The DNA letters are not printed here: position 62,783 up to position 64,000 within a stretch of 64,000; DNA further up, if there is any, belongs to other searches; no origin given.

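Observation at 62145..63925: Tandem ATP-grasp genes heading the accessory operon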

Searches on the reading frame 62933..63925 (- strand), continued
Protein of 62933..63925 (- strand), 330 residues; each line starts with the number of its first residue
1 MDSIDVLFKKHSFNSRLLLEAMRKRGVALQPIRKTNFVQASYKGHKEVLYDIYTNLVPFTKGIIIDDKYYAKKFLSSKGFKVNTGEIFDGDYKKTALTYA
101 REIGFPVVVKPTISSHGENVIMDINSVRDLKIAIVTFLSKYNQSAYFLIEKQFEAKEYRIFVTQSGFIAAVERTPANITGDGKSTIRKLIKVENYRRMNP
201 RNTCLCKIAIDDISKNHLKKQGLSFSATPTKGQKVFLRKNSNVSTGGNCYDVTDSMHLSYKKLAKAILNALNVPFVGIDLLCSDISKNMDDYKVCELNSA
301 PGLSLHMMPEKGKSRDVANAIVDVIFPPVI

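Call 20: search_solved_structures(query=window:62933-63925:-, show_alignments=2, max_evalue=0.001)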
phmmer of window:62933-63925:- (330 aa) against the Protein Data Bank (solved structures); distinct sequences matched with E-value up to 0.001: 9.
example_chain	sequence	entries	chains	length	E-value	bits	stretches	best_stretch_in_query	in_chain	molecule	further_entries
7lgm_A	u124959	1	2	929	5.6e-41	144.2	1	18-327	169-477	Cyanophycin synthase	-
7wac_A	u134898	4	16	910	6.8e-41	144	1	24-327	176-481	Cyanophycin synthase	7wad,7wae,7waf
7lgn_A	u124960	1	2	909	7.5e-40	140.5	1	21-327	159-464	Cyanophycin synthase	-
7ta5_A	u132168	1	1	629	2.2e-39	139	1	71-326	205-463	Glutathione synthase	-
3ln7_A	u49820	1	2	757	8.6e-39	137.1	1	18-328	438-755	Glutathione biosynthesis bifunctional protein gshAB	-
7txv_A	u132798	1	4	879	3.3e-37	131.9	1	67-328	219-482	Cyanophycin synthase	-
7lg5_A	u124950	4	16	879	3.3e-37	131.9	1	67-328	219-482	Cyanophycin synthase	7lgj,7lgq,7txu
8fxh_A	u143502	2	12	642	3.7e-34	121.9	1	68-326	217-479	RimK domain-containing protein ATP-grasp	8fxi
3ln6_A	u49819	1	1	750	3.6e-32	115.3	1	14-328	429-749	Glutathione biosynthesis bifunctional protein gshAB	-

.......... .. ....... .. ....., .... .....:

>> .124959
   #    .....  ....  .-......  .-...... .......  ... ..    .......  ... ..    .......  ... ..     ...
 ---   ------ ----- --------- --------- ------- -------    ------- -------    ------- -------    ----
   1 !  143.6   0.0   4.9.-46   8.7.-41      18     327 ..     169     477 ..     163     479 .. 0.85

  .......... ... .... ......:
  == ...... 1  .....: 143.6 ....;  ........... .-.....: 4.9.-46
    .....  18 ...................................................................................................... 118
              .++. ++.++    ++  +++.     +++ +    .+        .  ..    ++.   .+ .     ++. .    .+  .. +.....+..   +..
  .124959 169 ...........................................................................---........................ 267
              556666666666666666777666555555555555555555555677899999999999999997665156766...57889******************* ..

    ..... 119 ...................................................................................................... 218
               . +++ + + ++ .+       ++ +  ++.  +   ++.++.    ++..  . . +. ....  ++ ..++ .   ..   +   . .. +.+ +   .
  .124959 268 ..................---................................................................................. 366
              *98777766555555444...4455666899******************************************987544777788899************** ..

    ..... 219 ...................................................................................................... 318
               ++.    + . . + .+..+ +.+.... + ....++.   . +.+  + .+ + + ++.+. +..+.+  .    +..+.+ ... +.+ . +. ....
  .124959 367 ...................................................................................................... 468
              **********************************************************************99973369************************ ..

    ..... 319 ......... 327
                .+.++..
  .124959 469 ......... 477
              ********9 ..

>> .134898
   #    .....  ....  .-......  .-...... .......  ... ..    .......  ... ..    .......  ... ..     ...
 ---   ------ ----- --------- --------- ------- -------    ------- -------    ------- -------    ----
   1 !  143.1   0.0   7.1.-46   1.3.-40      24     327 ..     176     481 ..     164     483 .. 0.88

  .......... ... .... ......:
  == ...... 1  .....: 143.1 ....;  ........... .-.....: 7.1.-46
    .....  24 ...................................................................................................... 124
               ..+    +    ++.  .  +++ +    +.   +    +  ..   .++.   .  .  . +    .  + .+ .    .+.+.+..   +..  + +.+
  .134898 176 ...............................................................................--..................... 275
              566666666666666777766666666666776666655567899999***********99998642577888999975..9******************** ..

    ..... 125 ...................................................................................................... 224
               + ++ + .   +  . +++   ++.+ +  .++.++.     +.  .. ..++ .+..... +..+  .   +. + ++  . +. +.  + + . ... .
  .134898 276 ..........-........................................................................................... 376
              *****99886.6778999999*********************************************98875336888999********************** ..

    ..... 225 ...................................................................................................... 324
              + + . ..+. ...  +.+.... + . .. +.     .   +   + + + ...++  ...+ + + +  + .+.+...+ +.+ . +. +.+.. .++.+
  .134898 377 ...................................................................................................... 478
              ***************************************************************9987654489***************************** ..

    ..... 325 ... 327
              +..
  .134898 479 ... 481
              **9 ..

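Call 33: search_protein_families(library=pfam, proteins=[L001:9413-9982:+, L006:13078-14769:+, L007:9750-11900:+, L008:9586-12039:+], max_evalue=1)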
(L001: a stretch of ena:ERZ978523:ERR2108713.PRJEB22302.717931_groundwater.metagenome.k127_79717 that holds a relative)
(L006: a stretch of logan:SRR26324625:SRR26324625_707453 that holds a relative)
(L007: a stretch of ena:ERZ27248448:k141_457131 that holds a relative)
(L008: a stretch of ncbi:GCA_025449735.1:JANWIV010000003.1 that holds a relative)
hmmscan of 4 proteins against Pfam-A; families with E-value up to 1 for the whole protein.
L001:9413-9982:+ (189 aa): 0 families

L006:13078-14769:+ (563 aa): 1 family
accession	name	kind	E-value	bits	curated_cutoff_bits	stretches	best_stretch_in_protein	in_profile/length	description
PF07728.20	AAA_5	-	0.01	16.3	22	1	89-131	6-49/139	AAA domain (dynein-related subfamily)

L007:9750-11900:+ (716 aa): 6 families
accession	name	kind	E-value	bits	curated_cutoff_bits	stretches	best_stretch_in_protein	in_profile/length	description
PF00092.34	VWA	-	1.3e-09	38.9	23.8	1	515-663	4-150/174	von Willebrand factor type A domain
PF13094.11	CENP-Q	-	0.00061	20.4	28.5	1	399-485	50-138/162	CENP-Q, a CENPA-CAD centromere complex subunit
PF13519.12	VWA_2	-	0.0007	20.6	27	1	514-626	2-107/107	von Willebrand factor type A domain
PF11775.14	CobT_C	-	0.053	13.6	21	1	515-555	17-57/220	Cobalamin biosynthesis protein CobT VWA domain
PF19268.4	CIS_TMP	-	0.053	13.2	27.8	1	177-433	155-291/463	Contractile injection system tape measure protein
PF04360.17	Serglycin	-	0.22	11.9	30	1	248-292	65-109/149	Serglycin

L008:9586-12039:+ (817 aa): 5 families
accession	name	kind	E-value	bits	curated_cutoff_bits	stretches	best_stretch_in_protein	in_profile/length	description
PF13519.12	VWA_2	-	0.00018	22.6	27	1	611-724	3-107/107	von Willebrand factor type A domain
PF05762.20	VWA_CoxE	-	0.0002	21.3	26.4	1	557-724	5-160/222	VWA domain containing CoxE-like protein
PF11775.14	CobT_C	-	0.004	17.3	21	1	605-653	11-61/220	Cobalamin biosynthesis protein CobT VWA domain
PF13768.12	VWA_3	-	0.017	15.7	27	1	608-752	2-134/155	von Willebrand factor type A domain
PF03480.18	DctP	-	0.044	13.6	23.4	1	278-314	216-252/286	Bacterial extracellular solute-binding protein, family 7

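Call 38: find_related_loci(query=A6, collection=genome_contigs, flank=10000)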
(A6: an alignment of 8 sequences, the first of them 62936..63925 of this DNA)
Query A6 (330 aa) in genome_contigs; peptide patterns used: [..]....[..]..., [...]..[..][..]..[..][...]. (x = any residue, [..] = any of these).
97 stretches matched a pattern; 4 encode a relative of the query (tblastn E <= 1e-3); 4 distinct loci.
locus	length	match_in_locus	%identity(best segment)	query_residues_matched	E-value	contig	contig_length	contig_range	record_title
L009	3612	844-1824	50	1-327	6e-114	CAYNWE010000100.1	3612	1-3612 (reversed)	MAG TPA_asm: uncultured Candidatus Saccharibacteria bacterium isolate binchicken_co328_38 genome assembly, contig: NODE_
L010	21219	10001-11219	46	8-327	4e-103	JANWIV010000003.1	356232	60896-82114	MAG: Candidatus Microgenomates bacterium isolate CRAIB_MAG50 c_000000048435, whole genome shotgun sequence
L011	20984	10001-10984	47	3-327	4e-97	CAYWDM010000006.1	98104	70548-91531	MAG TPA_asm: uncultured Pseudomonadales bacterium isolate SRP272421_co4_48 genome assembly, contig: NODE_219_length_9810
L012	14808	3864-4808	43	13-325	2e-82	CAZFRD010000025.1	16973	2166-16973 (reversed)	MAG TPA_asm: uncultured Pseudomonadales bacterium isolate SRP192515_co1_183 genome assembly, contig: NODE_3207_length_16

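Call 64: find_encoding_contigs(protein=window:62933-63925:-, flank=6000, max_places=2)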
Protein window:62933-63925:- (330 aa): 24 contigs read that carry it; 2 places shown.
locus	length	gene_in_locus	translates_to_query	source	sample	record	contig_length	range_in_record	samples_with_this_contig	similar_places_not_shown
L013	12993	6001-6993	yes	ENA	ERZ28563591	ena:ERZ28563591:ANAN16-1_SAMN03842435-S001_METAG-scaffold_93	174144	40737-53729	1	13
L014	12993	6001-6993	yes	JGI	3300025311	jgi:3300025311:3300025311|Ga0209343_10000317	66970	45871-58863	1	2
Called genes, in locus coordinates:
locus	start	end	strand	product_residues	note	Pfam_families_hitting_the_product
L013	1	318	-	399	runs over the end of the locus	PF22807:TrAA12, PF23500:DUF7133, PF07995:GSDH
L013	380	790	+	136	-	-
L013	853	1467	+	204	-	PF01812:5-FTHF_cyc-lig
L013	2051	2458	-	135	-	PF05014:Nuc_deoxyrib_tr (weak)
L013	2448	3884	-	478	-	PF02310:B12-binding, PF04055:Radical_SAM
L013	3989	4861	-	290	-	PF00561:Abhydrolase_1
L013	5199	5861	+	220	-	-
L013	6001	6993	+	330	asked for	PF08443:RimK (faint)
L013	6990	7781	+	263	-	-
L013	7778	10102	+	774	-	PF00092:VWA (faint)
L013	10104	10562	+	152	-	-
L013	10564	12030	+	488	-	-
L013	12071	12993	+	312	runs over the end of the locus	-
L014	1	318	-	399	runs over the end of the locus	PF22807:TrAA12, PF23500:DUF7133, PF07995:GSDH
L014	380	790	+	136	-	-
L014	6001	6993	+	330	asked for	PF08443:RimK (faint)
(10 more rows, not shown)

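Call 75: search_protein_families(library=pfam, proteins=[L011:7447-8832:+, L011:8863-9993:+, L011:11798-12925:+, L011:19869-20600:-, L011:6299-7159:+, L011:3772-5133:+, L012:12179-13342:-, L012:14093-14731:-, L012:4905-5567:+, L013:5199-5861:+], max_evalue=0.01)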
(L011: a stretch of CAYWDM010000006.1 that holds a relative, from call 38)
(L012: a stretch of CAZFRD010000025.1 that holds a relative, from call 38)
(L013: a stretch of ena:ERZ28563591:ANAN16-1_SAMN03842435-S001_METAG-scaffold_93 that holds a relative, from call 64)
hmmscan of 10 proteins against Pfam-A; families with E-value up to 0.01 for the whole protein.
L011:7447-8832:+ (461 aa): 0 families

L011:8863-9993:+ (376 aa): 3 families
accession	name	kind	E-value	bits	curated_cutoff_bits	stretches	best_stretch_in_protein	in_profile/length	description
PF04055.27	Radical_SAM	-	2.9e-09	37.7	29.5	1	41-141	1-101/166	Radical SAM superfamily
PF13186.11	SPASM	-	9.2e-06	26.3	21.5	1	286-320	9-46/67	Iron-sulfur cluster-binding domain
PF13353.11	Fer4_12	-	1.2e-05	26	22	1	45-128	13-98/137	4Fe-4S single cluster domain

L011:11798-12925:+ (375 aa): 1 family
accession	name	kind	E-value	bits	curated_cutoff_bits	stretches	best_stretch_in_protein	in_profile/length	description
PF04055.27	Radical_SAM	-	1.4e-05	25.8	29.5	1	146-296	11-149/166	Radical SAM superfamily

L011:19869-20600:- (243 aa): 0 families

L011:6299-7159:+ (286 aa): 19 families
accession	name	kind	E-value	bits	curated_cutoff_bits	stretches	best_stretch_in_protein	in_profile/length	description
PF08241.18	Methyltransf_11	-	1.6e-21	77.1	21.2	1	71-168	1-95/95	Methyltransferase domain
PF13847.12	Methyltransf_31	-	4.6e-21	75.5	27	1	65-172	2-113/145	Methyltransferase domain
PF13649.12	Methyltransf_25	-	1.5e-19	70.9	27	1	70-164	1-97/97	Methyltransferase domain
PF08242.18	Methyltransf_12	-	1.4e-12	48.6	30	1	71-166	1-98/98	Methyltransferase domain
PF02353.26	CMAS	-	1.5e-11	44.5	27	1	9-176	7-172/273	Mycolic acid cyclopropane synthetase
PF13489.12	Methyltransf_23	-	2.6e-10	40.7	27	1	59-170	14-118/164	Methyltransferase domain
PF05175.20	MTS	-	6.9e-08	32.7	23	1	66-168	31-138/170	Methyltransferase small domain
PF02475.24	TRM5-TYW2_MTfase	-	1e-07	32.5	28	1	53-166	25-133/164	TRM5/TYW2 methyltransferase domain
PF01209.24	Ubie_methyltran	-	2e-06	27.8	20.1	1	64-168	45-151/233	ubiE/COQ5 methyltransferase family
PF03141.22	Methyltransf_29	-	7.6e-06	25.2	23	1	5-170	61-219/506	Putative S-adenosyl-L-methionine-dependent methyltransferase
PF02390.23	Methyltransf_4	-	9.5e-06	25.6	24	1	68-134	3-73/173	Putative methyltransferase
PF06325.19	PrmA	-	1.4e-05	25.2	22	1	65-169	160-259/296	Ribosomal protein L11 methyltransferase (PrmA)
PF03848.20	TehB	-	0.0001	22.2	20.4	1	50-138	14-100/193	Tellurite resistance protein TehB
PF01728.25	FtsJ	-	0.00011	22.6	24.1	1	61-131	15-82/181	FtsJ-like methyltransferase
PF01189.24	Methyltr_RsmB-F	-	0.00014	22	27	1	67-128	9-72/199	16S rRNA methyltransferase RsmB/F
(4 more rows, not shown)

L011:3772-5133:+ (453 aa): 1 family
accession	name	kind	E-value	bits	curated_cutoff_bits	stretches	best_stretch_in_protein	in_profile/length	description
PF01566.24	Nramp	-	2.3e-84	284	29.8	1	58-424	1-356/357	Natural resistance-associated macrophage protein-like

L012:12179-13342:- (387 aa): 1 family
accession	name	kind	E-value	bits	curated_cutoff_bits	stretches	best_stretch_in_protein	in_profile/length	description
PF04055.27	Radical_SAM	-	1.2e-06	29.3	29.5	1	158-314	11-155/166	Radical SAM superfamily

L012:14093-14731:- (212 aa): 0 families

L012:4905-5567:+ (220 aa): 0 families

L013:5199-5861:+ (220 aa): 0 families

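Call 77: search_protein_families(library=padloc, proteins=[window:62933-63925:-], max_evalue=0.01)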
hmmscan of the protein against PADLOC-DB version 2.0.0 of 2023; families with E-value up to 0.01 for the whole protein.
window:62933-63925:- (330 aa): 0 families

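Call 84: find_related_loci(query=A6, collection=metagenome_contigs, flank=10000)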
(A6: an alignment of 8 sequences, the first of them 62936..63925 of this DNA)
Query A6 (330 aa) in metagenome_contigs; peptide patterns used: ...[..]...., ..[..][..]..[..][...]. (x = any residue, [..] = any of these).
600 stretches matched a pattern (row limit reached: there are more); 9 encode a relative of the query (tblastn E <= 1e-3); 9 distinct loci.
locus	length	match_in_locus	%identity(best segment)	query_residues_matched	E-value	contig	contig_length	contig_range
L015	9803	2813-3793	65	1-327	3e-155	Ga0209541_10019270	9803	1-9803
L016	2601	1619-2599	58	1-327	4e-135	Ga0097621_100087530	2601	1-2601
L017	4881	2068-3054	54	3-330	2e-117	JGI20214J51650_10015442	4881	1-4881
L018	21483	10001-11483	48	13-325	1e-93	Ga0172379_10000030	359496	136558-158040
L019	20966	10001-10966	46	1-326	5e-88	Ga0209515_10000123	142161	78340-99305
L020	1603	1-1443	56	5-327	1e-65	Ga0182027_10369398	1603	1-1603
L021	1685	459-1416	56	8-326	6e-58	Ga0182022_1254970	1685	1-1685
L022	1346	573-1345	58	8-289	2e-80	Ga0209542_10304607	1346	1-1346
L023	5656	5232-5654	40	8-148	8e-28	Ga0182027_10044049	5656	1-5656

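Call 89: find_encoding_contigs(protein=P0044, flank=10000, max_places=1)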
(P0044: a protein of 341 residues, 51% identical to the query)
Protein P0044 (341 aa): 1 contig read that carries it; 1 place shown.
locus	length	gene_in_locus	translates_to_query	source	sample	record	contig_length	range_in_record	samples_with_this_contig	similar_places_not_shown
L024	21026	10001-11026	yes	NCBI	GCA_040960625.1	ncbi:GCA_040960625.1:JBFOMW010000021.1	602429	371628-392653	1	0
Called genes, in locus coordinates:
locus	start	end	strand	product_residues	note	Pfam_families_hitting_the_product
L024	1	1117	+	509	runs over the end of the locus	PF14010:PEPcase_2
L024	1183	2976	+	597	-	PF01336:tRNA_anti-codon, PF00152:tRNA-synt_2, PF04073:tRNA_edit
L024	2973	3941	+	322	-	PF00768:Peptidase_S11, PF02113:Peptidase_S13 (weak), PF13354:Beta-lactamase2 (weak)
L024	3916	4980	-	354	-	-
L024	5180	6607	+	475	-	PF00749:tRNA-synt_1c, PF19269:Anticodon_2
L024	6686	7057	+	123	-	-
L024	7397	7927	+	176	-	-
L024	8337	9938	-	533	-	-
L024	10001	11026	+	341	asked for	PF02786:CPSase_L_D2 (weak), PF08443:RimK (faint), PF07478:Dala_Dala_lig_C (faint)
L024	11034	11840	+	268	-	-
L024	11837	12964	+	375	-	PF04055:Radical_SAM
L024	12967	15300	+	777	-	-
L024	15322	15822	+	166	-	-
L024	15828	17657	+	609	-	-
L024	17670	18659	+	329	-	-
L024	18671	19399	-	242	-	-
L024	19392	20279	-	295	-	PF04055:Radical_SAM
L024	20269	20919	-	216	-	-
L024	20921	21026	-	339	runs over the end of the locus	PF04055:Radical_SAM, PF13353:Fer4_12 (weak)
